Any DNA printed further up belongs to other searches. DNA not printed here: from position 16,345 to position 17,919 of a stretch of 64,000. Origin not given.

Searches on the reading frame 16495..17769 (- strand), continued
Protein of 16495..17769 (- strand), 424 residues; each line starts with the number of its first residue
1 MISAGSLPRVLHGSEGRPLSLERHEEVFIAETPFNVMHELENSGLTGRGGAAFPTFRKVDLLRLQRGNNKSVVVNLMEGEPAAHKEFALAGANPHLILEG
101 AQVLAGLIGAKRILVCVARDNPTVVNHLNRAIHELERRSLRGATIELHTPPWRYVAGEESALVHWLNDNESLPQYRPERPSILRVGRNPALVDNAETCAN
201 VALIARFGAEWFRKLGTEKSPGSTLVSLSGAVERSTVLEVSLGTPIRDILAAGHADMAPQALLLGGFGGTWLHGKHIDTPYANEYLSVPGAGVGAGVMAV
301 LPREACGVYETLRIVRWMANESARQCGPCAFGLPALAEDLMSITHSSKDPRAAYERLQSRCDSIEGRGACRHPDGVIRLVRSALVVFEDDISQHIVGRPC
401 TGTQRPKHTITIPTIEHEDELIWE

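Call 32: get_annotated_region(hit=H8, flank=7000)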
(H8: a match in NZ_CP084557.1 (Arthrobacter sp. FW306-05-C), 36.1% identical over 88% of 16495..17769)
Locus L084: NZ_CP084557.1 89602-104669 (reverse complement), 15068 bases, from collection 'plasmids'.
description: Arthrobacter sp. FW306-05-C plasmid unnamed1
organism: Arthrobacter sp. FW306-05-C (NCBI taxid 2879620)
taxonomy: Bacteria; Actinomycetota; Actinomycetes; Micrococcales; Micrococcaceae; Arthrobacter; Arthrobacter sp. FW306-05-C
host: -; source: isolate,terrestrial sediment; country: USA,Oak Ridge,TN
typing (MOB-suite, as given by PLSDB): conjugative; replicon rep_cluster_1547; relaxase MOBP; mating-pair formation MPF_T
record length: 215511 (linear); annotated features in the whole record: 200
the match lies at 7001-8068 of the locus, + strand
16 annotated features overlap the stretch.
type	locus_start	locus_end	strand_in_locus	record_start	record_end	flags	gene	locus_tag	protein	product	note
CDS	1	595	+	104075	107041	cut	-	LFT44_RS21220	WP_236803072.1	Tn3 family transposase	-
CDS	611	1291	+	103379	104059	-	-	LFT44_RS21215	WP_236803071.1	plasmid pRiA4b ORF-3 family protein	-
CDS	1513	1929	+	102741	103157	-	-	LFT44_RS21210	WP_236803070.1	hypothetical protein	-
CDS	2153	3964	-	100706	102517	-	-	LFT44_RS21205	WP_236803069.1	glycoside hydrolase family 15 protein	-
CDS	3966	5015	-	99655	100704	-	-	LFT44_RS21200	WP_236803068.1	glucose 1-dehydrogenase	-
CDS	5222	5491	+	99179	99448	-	-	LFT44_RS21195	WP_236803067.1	hypothetical protein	-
CDS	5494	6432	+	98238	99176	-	-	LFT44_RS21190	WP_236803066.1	FAD:protein FMN transferase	-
CDS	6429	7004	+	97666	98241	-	-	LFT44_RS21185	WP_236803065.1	ferric reductase-like transmembrane domain-containing protein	-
CDS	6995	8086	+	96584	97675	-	-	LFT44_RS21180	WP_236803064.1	NADH-ubiquinone oxidoreductase-F iron-sulfur binding region domain-containing protein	-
CDS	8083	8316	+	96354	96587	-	-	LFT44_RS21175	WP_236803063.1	ferredoxin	-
CDS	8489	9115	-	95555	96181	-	-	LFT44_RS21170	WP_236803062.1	DedA family protein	GO:0055085 - transmembrane transport [Evidence IEA]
CDS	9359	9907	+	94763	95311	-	-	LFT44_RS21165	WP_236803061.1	hypothetical protein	-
CDS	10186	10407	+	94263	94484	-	-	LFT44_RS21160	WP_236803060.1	hypothetical protein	-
CDS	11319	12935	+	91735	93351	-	-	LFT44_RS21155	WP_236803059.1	multicopper oxidase family protein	-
CDS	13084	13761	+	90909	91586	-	-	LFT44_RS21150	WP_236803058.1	DUF1345 domain-containing protein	-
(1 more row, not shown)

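Call 33: get_annotated_region(hit=H2, flank=7000)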
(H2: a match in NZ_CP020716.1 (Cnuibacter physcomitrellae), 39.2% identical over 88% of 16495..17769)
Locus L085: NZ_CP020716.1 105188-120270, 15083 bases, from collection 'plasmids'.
description: Cnuibacter physcomitrellae strain XA(T) plasmid unnamed1, complete sequence
organism: Cnuibacter physcomitrellae (NCBI taxid 1619308)
taxonomy: Bacteria; Actinomycetota; Actinomycetes; Micrococcales; Microbacteriaceae; Cnuibacter; Cnuibacter physcomitrellae
host: -; source: Physcomitrium patens,single cell; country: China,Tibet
typing (MOB-suite, as given by PLSDB): mobilizable; relaxase MOBP
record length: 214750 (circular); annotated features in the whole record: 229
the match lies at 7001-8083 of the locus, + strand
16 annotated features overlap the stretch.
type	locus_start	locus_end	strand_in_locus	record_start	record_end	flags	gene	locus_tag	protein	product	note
CDS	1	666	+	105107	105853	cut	-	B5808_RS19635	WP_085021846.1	hypothetical protein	-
CDS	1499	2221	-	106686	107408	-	-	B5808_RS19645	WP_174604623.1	DUF2231 domain-containing protein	-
CDS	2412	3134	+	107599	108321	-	-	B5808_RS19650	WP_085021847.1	VIT family protein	-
CDS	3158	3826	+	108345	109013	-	-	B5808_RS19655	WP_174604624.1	response regulator transcription factor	GO:0000160 - phosphorelay signal transduction system [Evidence IEA]; GO:0006355 - regulation of DNA-templated ...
CDS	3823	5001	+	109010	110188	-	-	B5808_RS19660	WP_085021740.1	HAMP domain-containing sensor histidine kinase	GO:0007165 - signal transduction [Evidence IEA]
CDS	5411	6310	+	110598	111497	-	-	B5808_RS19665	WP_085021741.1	FAD:protein FMN transferase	-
CDS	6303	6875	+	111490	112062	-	-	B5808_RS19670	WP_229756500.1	ferric reductase-like transmembrane domain-containing protein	-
CDS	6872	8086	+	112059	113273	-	-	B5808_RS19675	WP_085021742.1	NADH-ubiquinone oxidoreductase-F iron-sulfur binding region domain-containing protein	-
CDS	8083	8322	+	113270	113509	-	-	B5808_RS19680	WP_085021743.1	ferredoxin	-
CDS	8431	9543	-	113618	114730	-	-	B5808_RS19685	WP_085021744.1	cation diffusion facilitator family transporter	-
CDS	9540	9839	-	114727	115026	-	-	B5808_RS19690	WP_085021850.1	metalloregulator ArsR/SmtB family transcription factor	GO:0006355 - regulation of DNA-templated transcription [Evidence IEA]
CDS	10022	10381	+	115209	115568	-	-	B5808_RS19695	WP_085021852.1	metalloregulator ArsR/SmtB family transcription factor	GO:0006355 - regulation of DNA-templated transcription [Evidence IEA]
CDS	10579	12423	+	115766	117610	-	-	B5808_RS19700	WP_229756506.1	cation-translocating P-type ATPase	-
CDS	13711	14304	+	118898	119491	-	-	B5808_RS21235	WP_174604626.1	M23 family metallopeptidase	GO:0006508 - proteolysis [Evidence IEA]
CDS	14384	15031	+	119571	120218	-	-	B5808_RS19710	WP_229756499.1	thioredoxin domain-containing protein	-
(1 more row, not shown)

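Call 34: get_annotated_region(hit=H1, flank=7000)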
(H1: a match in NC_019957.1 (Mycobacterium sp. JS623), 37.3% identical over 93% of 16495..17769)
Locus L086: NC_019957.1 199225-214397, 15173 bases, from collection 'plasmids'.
description: Mycobacterium sp. JS623 plasmid pMYCSM01, complete sequence
organism: Mycobacterium sp. JS623 (NCBI taxid 212767)
taxonomy: Bacteria; Actinomycetota; Actinomycetes; Mycobacteriales; Mycobacteriaceae; Mycobacterium; Mycobacterium sp. JS623
host: -; source: -; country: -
typing (MOB-suite, as given by PLSDB): mobilizable; replicon rep_cluster_1586; relaxase MOBF
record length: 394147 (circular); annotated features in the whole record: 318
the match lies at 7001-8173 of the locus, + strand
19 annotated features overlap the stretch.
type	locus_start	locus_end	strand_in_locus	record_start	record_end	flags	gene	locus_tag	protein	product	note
CDS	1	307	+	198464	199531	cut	-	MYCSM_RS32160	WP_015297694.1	saccharopine dehydrogenase NADP-binding domain-containing protein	-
CDS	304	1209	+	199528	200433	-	-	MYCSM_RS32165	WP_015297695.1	alpha/beta hydrolase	-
CDS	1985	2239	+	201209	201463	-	-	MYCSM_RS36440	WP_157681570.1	hypothetical protein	-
CDS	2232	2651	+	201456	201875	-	-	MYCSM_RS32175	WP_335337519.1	type II toxin-antitoxin system VapC family toxin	-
CDS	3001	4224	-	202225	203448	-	-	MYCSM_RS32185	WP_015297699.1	HAMP domain-containing sensor histidine kinase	GO:0007165 - signal transduction [Evidence IEA]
CDS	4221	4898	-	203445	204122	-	-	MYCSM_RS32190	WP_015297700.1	response regulator transcription factor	GO:0000160 - phosphorelay signal transduction system [Evidence IEA]; GO:0006355 - regulation of DNA-templated ...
CDS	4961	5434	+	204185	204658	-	-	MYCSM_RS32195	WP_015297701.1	hypothetical protein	-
CDS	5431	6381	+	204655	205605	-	-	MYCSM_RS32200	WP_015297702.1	FAD:protein FMN transferase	-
CDS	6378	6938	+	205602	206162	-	-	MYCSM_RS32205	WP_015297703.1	ferric reductase-like transmembrane domain-containing protein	-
CDS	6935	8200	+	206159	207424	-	-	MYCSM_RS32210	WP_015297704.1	NADH-ubiquinone oxidoreductase-F iron-sulfur binding region domain-containing protein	-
CDS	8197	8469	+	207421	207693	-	-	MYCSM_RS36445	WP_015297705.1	ferredoxin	-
CDS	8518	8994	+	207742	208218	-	-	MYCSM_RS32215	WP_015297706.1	DUF2231 domain-containing protein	-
CDS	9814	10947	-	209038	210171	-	-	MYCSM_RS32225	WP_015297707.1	VIT1/CCC1 transporter family protein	GO:0030026 - intracellular manganese ion homeostasis [Evidence IEA]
CDS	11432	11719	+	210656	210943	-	-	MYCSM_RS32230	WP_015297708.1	hypothetical protein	-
CDS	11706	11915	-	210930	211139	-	-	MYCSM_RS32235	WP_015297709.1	hypothetical protein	-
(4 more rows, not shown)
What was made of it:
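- Some plasmid copies lie next to VIT-family iron/manganese transporter genes and metal-resistance genes (calls 32-34).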

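Call 41: get_annotated_region(hit=H3, flank=6000)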
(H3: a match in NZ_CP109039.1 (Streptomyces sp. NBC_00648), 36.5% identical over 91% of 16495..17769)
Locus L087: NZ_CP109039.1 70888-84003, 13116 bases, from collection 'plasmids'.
description: Streptomyces sp. NBC_00648 plasmid unnamed1, complete sequence
organism: Streptomyces sp. NBC_00648 (NCBI taxid 2975797)
taxonomy: Bacteria; Actinomycetota; Actinomycetes; Kitasatosporales; Streptomycetaceae; Streptomyces; Streptomyces sp. NBC 00648
host: -; source: -; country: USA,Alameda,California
typing (MOB-suite, as given by PLSDB): non-mobilizable
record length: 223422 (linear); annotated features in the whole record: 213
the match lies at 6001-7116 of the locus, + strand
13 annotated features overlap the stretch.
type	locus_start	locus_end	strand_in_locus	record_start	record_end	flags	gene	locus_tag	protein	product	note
CDS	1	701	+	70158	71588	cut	-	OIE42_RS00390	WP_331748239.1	histidine kinase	GO:0000160 - phosphorelay signal transduction system [Evidence IEA]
CDS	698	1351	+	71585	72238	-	-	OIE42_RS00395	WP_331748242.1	response regulator transcription factor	GO:0000160 - phosphorelay signal transduction system [Evidence IEA]; GO:0006355 - regulation of DNA-templated ...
CDS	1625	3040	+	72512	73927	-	-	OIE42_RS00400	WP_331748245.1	DUF1996 domain-containing protein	-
CDS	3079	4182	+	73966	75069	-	-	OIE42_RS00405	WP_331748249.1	hypothetical protein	-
CDS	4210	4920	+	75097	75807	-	-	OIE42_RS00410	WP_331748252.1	hypothetical protein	-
CDS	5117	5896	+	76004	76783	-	-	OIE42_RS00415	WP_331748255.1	hypothetical protein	-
CDS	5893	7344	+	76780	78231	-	-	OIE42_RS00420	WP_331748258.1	NADH-ubiquinone oxidoreductase-F iron-sulfur binding region domain-containing protein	-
CDS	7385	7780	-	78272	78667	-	-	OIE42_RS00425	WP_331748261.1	hypothetical protein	-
CDS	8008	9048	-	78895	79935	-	-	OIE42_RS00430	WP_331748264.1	hypothetical protein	-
CDS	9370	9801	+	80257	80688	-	-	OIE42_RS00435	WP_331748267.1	ATP-binding protein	-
CDS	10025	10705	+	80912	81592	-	-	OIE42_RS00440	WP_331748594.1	DUF4142 domain-containing protein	-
CDS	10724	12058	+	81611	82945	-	-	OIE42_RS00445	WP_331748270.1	hypothetical protein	-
CDS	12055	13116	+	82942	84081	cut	-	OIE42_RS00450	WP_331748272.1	hypothetical protein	-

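Call 42: get_annotated_region(hit=H7, flank=6000)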
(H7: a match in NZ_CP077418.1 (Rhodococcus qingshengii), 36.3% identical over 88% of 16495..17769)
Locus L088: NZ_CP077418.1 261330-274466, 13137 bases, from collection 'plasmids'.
description: Rhodococcus qingshengii strain TG-1 plasmid unnamed2, complete sequence
organism: Rhodococcus qingshengii (NCBI taxid 334542)
taxonomy: Bacteria; Actinomycetota; Actinomycetes; Mycobacteriales; Nocardiaceae; Rhodococcus; Rhodococcus qingshengii
host: -; source: pure culture,oil-contaminated water; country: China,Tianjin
typing (MOB-suite, as given by PLSDB): mobilizable; relaxase MOBP
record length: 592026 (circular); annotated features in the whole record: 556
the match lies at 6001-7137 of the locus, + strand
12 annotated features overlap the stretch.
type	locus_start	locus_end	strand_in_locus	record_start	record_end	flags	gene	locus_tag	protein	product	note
CDS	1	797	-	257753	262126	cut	-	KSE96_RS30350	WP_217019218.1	non-ribosomal peptide synthetase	-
CDS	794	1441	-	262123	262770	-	-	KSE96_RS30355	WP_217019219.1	HemK2/MTQ2 family protein methyltransferase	-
CDS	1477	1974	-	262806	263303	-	-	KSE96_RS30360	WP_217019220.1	DUF2231 domain-containing protein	-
CDS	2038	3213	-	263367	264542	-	-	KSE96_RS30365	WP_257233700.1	HAMP domain-containing sensor histidine kinase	GO:0007165 - signal transduction [Evidence IEA]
CDS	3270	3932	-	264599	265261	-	-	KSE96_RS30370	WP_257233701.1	response regulator transcription factor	GO:0000160 - phosphorelay signal transduction system [Evidence IEA]; GO:0006355 - regulation of DNA-templated ...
CDS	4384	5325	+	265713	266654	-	-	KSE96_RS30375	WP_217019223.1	FAD:protein FMN transferase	-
CDS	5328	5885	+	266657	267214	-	-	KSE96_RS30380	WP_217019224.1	ferric reductase-like transmembrane domain-containing protein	-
CDS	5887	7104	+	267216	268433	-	-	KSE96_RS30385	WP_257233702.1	NADH-ubiquinone oxidoreductase-F iron-sulfur binding region domain-containing protein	-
CDS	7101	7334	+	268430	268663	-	-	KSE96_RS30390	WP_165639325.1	ferredoxin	-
CDS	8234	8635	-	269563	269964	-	-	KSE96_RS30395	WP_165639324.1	VOC family protein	-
CDS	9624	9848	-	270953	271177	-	-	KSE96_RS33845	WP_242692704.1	hypothetical protein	-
CDS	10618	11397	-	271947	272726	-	-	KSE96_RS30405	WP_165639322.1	hypothetical protein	-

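Call 43: get_annotated_region(hit=H14, flank=6000)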
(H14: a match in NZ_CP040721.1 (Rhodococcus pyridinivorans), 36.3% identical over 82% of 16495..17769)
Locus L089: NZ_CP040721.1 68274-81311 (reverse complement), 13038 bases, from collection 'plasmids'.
description: Rhodococcus pyridinivorans strain YF3 plasmid unnamed2, complete sequence
organism: Rhodococcus pyridinivorans (NCBI taxid 103816)
taxonomy: Bacteria; Actinomycetota; Actinomycetes; Mycobacteriales; Nocardiaceae; Rhodococcus; Rhodococcus pyridinivorans
host: -; source: prokaryote,Quinoline-degrading denitrifying bioreactor; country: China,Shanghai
typing (MOB-suite, as given by PLSDB): non-mobilizable; replicon rep_cluster_261
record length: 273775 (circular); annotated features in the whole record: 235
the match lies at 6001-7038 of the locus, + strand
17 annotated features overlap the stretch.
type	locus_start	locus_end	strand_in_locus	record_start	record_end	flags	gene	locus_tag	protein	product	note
CDS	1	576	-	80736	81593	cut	-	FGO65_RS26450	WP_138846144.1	xanthine dehydrogenase family protein subunit M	-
CDS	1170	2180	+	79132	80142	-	moaA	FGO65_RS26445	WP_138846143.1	GTP 3',8-cyclase MoaA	GO:0006777 - Mo-molybdopterin cofactor biosynthetic process [Evidence IEA]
CDS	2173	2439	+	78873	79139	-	-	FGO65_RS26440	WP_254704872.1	MoaD/ThiS family protein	-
CDS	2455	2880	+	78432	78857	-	-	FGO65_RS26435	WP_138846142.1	molybdenum cofactor biosynthesis protein MoaE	-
CDS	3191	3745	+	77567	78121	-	-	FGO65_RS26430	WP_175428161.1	aromatic-ring-hydroxylating dioxygenase subunit beta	GO:0019439 - aromatic compound catabolic process [Evidence IEA]; GO:0006725 - cellular aromatic compound metabolic ...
CDS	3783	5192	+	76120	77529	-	-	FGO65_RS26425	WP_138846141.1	Rieske 2Fe-2S domain-containing protein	-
CDS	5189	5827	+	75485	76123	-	-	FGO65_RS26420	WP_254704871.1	isochorismatase family protein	-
CDS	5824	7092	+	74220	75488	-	-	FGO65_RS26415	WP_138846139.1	NADH-ubiquinone oxidoreductase-F iron-sulfur binding region domain-containing protein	-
CDS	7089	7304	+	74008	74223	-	-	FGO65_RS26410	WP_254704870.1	ferredoxin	-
CDS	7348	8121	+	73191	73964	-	-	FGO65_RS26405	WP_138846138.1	SDR family oxidoreductase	-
CDS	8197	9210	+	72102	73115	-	-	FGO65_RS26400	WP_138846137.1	hypothetical protein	-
CDS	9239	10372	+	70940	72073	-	-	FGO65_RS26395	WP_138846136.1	protocatechuate 3,4-dioxygenase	-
CDS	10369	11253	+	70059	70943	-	-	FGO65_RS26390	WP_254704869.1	carbon-nitrogen hydrolase family protein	-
CDS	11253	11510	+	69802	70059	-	-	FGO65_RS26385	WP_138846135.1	hypothetical protein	-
CDS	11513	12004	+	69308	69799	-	-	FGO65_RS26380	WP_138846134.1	GntR family transcriptional regulator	-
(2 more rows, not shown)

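Call 44: get_annotated_region(hit=H19, flank=6000)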
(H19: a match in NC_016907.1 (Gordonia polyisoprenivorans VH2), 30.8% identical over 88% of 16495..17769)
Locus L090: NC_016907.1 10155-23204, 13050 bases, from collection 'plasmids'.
description: Gordonia polyisoprenivorans VH2 plasmid p174, complete sequence
organism: Gordonia polyisoprenivorans VH2 (NCBI taxid 1112204)
taxonomy: Bacteria; Actinomycetota; Actinomycetes; Mycobacteriales; Gordoniaceae; Gordonia; Gordonia polyisoprenivorans; Gordonia polyisoprenivorans VH2
host: -; source: -; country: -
typing (MOB-suite, as given by PLSDB): non-mobilizable
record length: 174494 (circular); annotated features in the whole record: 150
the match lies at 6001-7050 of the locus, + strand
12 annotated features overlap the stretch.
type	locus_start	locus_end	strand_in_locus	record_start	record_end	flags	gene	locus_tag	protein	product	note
CDS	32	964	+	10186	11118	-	-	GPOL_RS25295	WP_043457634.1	chlorophyllase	-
CDS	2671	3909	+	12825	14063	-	-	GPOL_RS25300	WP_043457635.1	oxygenase MpaB family protein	-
CDS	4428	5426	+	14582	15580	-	-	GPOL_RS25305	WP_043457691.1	FAD:protein FMN transferase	-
CDS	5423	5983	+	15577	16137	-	-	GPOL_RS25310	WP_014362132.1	ferric reductase-like transmembrane domain-containing protein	-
CDS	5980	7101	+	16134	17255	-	-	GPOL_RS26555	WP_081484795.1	NADH-ubiquinone oxidoreductase-F iron-sulfur binding region domain-containing protein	-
CDS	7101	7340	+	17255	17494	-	-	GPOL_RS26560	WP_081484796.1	ferredoxin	-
CDS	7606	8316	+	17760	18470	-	-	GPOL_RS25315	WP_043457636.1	TetR/AcrR family transcriptional regulator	-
CDS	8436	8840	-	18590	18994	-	-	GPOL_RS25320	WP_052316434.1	TIGR03618 family F420-dependent PPOX class oxidoreductase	GO:0008150 - biological_process [Evidence IEA]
CDS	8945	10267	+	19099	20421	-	-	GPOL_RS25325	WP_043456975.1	IS256 family transposase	-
CDS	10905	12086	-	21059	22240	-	-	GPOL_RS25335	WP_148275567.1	hypothetical protein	-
CDS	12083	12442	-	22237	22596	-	-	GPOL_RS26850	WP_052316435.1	hypothetical protein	-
CDS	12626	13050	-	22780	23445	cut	-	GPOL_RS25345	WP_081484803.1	RES family NAD+ phosphorylase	-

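Call 53: get_annotated_region(hit=H9, flank=5000)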
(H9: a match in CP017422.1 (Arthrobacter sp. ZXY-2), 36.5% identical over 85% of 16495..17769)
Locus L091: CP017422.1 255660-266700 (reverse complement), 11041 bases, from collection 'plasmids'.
description: Arthrobacter sp. ZXY-2 plasmid pZXY21, complete sequence
organism: Arthrobacter sp. ZXY-2 (NCBI taxid 1806905)
taxonomy: Bacteria; Actinomycetota; Actinomycetes; Micrococcales; Micrococcaceae; Arthrobacter; Arthrobacter sp. ZXY-2
host: -; source: whole organism,soil; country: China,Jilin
typing (MOB-suite, as given by PLSDB): conjugative; replicon rep_cluster_1547; relaxase MOBP; mating-pair formation MPF_T
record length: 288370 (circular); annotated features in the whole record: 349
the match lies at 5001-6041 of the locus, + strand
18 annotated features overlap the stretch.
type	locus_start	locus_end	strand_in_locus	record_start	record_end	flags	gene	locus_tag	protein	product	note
CDS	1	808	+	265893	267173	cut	nrsD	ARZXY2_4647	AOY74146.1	major facilitator transporter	-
CDS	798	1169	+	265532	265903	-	arsR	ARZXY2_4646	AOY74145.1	ArsR family transcriptional regulator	-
CDS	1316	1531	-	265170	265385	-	-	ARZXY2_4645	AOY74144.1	hypothetical protein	-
CDS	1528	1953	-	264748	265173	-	-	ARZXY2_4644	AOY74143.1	hypothetical protein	-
CDS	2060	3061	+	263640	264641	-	-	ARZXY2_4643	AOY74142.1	hypothetical protein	-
CDS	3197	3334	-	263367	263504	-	-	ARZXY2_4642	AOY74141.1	hypothetical protein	-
CDS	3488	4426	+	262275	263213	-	-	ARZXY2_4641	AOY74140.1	hypothetical protein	-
CDS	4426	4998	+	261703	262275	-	-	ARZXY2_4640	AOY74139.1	hypothetical protein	-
CDS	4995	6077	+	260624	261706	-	-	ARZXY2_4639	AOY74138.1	hypothetical protein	-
CDS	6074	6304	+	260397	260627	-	-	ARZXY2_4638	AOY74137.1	hypothetical protein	-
CDS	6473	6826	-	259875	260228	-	-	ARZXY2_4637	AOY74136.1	hypothetical protein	-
CDS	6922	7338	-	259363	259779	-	-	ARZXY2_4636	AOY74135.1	ABC transporter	-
CDS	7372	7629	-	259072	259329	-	-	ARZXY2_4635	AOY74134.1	hypothetical protein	-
CDS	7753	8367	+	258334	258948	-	-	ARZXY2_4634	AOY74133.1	sulfurtransferase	-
CDS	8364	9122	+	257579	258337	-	-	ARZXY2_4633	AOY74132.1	permease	-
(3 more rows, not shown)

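Call 54: get_annotated_region(hit=H10, flank=5000)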
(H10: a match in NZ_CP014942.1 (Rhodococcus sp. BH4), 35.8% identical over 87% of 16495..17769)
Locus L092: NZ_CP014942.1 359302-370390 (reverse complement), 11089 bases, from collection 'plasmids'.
description: Rhodococcus sp. BH4 plasmid unnamed
organism: Rhodococcus sp. BH4 (NCBI taxid 1807790)
taxonomy: Bacteria; Actinomycetota; Actinomycetes; Mycobacteriales; Nocardiaceae; Rhodococcus; Rhodococcus sp. BH4
host: -; source: cell culture,sludge of membrane bioreactor in a waste-water treatment plant; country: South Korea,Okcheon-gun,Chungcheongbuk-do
typing (MOB-suite, as given by PLSDB): non-mobilizable
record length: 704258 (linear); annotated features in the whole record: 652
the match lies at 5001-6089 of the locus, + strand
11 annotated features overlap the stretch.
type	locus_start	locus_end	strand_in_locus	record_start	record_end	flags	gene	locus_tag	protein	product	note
CDS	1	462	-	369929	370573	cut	-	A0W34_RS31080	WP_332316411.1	HemK2/MTQ2 family protein methyltransferase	-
CDS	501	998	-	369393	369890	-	-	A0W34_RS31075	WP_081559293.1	DUF2231 domain-containing protein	-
CDS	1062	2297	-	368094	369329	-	-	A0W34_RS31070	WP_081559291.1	HAMP domain-containing sensor histidine kinase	GO:0007165 - signal transduction [Evidence IEA]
CDS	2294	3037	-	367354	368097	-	-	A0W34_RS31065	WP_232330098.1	response regulator transcription factor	GO:0000160 - phosphorelay signal transduction system [Evidence IEA]; GO:0006355 - regulation of DNA-templated ...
CDS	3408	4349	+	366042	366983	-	-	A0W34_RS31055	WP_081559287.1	FAD:protein FMN transferase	-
CDS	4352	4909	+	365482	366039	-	-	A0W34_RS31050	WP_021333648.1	ferric reductase-like transmembrane domain-containing protein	-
CDS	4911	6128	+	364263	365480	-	-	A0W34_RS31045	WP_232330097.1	NADH-ubiquinone oxidoreductase-F iron-sulfur binding region domain-containing protein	-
CDS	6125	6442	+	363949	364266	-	-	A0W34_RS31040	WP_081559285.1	ferredoxin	-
CDS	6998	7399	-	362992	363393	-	-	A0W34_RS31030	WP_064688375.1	VOC family protein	-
CDS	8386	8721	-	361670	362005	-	-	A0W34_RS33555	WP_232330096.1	hypothetical protein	-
CDS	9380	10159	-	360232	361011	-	-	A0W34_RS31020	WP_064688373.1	hypothetical protein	-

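Call 55: get_annotated_region(hit=H12, flank=5000)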
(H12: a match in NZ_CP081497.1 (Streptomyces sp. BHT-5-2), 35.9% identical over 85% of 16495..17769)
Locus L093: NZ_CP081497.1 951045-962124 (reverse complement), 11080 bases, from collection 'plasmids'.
description: Streptomyces sp. BHT-5-2 plasmid p1, complete sequence
organism: Streptomyces sp. BHT-5-2 (NCBI taxid 2866715)
taxonomy: Bacteria; Actinomycetota; Actinomycetes; Kitasatosporales; Streptomycetaceae; Streptomyces; Streptomyces sp. BHT-5-2
host: -; source: whole organism,plant soil; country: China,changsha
typing (MOB-suite, as given by PLSDB): non-mobilizable
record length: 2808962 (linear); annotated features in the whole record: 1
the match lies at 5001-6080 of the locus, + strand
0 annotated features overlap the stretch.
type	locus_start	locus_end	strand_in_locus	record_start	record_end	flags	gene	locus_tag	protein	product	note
